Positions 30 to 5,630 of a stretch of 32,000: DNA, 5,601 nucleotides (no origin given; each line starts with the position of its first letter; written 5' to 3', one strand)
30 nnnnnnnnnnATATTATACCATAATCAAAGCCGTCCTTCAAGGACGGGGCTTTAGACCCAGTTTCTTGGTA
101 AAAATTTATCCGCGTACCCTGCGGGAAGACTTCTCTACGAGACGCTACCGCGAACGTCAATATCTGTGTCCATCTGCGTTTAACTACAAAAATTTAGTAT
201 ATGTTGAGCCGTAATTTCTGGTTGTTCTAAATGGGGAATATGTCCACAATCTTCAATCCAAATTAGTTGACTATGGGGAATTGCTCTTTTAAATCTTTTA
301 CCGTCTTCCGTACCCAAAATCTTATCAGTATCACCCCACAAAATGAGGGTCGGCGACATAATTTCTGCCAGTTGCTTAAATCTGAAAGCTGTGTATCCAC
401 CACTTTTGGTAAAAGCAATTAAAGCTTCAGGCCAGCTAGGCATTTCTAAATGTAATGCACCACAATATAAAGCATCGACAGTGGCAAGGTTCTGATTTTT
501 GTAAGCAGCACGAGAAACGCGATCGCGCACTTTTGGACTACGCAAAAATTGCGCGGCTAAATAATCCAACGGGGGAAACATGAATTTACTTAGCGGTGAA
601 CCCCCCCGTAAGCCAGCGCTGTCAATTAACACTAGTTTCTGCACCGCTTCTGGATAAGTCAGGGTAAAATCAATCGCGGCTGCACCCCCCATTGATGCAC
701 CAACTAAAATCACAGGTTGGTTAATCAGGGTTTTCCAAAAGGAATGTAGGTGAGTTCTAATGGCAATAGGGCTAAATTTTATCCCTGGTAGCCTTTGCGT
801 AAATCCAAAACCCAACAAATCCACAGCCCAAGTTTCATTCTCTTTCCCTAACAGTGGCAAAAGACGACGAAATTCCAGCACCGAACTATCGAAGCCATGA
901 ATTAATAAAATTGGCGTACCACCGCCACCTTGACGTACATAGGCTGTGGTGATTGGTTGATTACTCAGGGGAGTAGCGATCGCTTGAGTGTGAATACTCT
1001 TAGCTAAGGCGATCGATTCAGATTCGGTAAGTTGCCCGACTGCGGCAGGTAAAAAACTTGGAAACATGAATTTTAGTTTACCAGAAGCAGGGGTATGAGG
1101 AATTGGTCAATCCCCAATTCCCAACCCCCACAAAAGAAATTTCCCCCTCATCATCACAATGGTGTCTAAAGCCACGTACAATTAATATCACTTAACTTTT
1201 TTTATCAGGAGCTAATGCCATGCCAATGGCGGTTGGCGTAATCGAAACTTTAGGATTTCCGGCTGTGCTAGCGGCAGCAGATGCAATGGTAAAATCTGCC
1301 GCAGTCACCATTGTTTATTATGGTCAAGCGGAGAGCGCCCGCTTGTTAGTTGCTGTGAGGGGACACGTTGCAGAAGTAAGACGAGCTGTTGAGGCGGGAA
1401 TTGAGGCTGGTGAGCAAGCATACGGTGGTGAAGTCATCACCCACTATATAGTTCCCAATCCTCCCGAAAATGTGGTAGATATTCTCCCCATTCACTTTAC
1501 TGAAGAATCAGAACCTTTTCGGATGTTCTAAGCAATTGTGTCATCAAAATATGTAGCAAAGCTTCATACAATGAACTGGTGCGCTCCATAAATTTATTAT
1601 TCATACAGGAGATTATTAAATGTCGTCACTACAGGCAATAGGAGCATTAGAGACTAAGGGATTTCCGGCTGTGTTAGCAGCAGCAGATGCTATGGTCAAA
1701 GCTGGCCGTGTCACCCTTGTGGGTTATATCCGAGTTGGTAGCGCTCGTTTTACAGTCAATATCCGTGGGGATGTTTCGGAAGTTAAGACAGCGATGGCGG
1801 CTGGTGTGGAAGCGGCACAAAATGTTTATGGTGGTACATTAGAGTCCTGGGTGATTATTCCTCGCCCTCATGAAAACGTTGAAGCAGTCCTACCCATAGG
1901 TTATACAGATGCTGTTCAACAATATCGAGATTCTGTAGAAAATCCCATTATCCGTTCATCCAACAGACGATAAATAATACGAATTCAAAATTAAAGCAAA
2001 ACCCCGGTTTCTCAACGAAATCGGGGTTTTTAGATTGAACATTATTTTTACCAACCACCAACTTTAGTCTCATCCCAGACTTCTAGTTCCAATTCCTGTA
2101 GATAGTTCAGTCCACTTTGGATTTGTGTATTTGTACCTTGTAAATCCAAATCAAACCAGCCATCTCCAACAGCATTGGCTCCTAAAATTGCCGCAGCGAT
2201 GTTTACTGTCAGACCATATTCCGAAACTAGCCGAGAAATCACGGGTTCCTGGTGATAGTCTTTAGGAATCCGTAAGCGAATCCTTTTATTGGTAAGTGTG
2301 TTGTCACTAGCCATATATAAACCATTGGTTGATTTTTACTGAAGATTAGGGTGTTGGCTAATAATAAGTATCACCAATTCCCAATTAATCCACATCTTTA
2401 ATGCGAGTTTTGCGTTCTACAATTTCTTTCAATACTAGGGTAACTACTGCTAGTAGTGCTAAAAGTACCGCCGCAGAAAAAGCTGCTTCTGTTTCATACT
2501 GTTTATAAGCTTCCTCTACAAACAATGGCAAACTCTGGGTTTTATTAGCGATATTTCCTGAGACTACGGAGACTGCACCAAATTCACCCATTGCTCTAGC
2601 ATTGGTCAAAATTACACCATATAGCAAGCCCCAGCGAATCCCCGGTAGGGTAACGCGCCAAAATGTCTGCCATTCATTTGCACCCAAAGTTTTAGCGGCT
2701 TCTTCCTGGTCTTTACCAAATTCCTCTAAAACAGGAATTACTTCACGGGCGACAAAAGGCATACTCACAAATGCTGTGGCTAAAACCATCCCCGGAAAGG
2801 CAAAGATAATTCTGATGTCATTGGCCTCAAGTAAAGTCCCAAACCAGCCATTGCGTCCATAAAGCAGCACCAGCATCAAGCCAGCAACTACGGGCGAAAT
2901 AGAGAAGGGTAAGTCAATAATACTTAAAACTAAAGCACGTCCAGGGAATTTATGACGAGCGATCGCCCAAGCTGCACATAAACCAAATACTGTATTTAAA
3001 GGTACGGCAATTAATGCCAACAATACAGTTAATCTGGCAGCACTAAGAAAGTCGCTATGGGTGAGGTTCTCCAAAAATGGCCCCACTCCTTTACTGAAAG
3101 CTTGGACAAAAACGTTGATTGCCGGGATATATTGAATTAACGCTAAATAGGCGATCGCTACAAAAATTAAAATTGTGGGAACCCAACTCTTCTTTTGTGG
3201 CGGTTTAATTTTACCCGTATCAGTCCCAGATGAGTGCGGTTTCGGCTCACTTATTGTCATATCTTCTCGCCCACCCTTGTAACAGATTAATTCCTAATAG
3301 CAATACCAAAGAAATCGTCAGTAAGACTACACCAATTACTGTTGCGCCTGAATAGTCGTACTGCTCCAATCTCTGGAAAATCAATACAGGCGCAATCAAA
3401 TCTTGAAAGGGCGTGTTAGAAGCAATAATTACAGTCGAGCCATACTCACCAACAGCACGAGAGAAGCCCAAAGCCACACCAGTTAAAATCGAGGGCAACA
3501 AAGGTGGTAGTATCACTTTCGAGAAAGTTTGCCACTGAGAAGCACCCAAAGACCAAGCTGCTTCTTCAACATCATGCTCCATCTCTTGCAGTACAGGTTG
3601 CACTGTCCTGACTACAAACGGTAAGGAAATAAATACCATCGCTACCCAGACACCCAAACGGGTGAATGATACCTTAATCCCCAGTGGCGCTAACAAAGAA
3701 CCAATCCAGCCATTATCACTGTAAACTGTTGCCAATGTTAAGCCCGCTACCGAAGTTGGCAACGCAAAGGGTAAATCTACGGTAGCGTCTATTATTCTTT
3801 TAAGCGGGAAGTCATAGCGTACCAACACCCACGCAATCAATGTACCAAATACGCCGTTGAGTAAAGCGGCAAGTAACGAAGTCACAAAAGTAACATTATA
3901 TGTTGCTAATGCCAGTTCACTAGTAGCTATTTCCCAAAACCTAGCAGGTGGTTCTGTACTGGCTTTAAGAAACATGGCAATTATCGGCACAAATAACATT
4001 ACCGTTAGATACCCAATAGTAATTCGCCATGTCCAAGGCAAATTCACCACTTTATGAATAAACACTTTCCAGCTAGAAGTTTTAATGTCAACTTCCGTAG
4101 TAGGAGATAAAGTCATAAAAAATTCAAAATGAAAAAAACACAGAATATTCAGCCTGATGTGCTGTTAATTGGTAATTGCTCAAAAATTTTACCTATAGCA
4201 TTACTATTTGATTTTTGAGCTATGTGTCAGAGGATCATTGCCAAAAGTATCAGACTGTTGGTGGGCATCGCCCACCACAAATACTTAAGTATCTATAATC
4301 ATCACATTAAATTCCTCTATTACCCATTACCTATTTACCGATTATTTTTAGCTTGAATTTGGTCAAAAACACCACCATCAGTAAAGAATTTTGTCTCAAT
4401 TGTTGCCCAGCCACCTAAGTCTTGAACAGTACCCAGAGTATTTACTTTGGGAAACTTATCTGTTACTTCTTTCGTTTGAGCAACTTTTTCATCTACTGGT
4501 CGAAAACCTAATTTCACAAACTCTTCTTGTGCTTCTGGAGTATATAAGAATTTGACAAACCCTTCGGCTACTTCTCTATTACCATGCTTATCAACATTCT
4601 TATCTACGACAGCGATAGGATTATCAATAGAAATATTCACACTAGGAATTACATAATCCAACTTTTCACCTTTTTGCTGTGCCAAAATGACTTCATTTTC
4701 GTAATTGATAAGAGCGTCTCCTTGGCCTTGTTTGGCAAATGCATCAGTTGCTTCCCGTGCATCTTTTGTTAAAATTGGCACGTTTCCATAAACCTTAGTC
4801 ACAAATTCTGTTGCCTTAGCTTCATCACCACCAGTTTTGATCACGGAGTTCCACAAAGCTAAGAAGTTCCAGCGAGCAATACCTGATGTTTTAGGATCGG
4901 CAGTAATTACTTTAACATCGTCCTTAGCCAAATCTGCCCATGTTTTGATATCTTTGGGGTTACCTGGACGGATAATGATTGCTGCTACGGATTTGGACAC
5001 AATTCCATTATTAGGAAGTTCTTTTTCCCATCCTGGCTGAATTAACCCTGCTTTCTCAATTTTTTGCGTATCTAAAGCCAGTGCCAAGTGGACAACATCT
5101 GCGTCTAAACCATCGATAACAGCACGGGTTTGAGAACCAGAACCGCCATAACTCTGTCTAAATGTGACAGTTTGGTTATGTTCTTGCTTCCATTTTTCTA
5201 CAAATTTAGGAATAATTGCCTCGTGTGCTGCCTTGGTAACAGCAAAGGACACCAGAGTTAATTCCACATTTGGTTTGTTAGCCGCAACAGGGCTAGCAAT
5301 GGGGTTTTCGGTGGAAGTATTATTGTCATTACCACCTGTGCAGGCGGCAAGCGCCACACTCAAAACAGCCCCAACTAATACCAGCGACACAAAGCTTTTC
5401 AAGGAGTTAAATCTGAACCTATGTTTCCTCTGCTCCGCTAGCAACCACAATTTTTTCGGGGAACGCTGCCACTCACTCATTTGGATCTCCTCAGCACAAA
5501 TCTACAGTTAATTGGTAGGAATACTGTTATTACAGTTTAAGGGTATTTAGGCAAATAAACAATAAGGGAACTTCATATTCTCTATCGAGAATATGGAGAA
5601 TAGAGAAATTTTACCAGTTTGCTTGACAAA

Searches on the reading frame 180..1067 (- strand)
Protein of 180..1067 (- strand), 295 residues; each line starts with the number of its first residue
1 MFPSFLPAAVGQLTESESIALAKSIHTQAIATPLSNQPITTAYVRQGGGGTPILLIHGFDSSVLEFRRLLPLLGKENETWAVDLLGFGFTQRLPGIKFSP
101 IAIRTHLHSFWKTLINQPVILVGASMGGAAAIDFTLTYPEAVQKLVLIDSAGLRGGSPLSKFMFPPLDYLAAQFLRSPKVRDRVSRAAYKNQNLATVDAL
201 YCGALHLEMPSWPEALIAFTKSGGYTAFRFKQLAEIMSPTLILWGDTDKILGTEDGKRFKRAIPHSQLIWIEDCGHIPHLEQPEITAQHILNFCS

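Call 78: search_protein_families(library=pfam, proteins=[window:180-1067:-], max_evalue=0.00001)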
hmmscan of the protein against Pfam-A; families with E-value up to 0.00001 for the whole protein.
window:180-1067:- (295 aa): 3 families
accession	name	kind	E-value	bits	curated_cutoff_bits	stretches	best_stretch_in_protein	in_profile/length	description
PF00561.26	Abhydrolase_1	-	6.9e-25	88.6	25.8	2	52-168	2-113/245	alpha/beta hydrolase fold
PF12697.13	Abhydrolase_6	-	2.7e-22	80.9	26.3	1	53-288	1-216/217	Alpha/beta hydrolase family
PF12146.15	Hydrolase_4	-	4.4e-15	56.1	27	1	53-282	7-238/239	Serine aminopeptidase, S33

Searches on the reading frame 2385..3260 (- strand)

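Call 78: search_protein_families(library=pfam, proteins=[window:2385-3260:-], max_evalue=0.00001)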
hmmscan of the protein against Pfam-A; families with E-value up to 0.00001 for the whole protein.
window:2385-3260:- (291 aa): 1 family
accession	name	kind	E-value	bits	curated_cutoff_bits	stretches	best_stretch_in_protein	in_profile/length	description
PF00528.27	BPD_transp_1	-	1.6e-19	70.8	26.4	1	91-286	3-183/184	Binding-protein-dependent transport system inner membrane component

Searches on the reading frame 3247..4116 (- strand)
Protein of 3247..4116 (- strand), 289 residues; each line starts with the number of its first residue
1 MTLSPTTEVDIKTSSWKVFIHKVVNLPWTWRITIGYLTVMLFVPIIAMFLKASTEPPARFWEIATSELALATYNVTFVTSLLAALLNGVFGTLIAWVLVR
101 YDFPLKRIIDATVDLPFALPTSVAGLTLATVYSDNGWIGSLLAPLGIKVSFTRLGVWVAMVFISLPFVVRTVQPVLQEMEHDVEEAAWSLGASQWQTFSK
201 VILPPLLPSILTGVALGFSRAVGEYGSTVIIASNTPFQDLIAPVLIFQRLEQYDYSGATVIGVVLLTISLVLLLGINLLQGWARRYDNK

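Call 78: search_protein_families(library=pfam, proteins=[window:3247-4116:-], max_evalue=0.00001)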
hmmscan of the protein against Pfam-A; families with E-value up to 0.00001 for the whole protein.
window:3247-4116:- (289 aa): 1 family
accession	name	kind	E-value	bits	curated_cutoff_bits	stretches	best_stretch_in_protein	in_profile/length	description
PF00528.27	BPD_transp_1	-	2.5e-20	73.4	26.4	1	89-280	3-175/184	Binding-protein-dependent transport system inner membrane component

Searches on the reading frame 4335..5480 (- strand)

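Call 78: search_protein_families(library=pfam, proteins=[window:4335-5480:-], max_evalue=0.00001)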
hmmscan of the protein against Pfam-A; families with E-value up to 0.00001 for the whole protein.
window:4335-5480:- (381 aa): 3 families
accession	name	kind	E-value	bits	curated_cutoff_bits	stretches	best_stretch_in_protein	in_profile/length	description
PF13531.11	SBP_bac_11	-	3.3e-40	138.7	25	1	79-327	6-227/227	Bacterial extracellular solute-binding protein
PF01547.30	SBP_bac_1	-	1.8e-22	81.1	26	1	89-319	9-307/307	Bacterial extracellular solute-binding protein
PF13416.11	SBP_bac_8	-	1.3e-13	51.8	27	1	176-342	107-274/279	Bacterial extracellular solute-binding protein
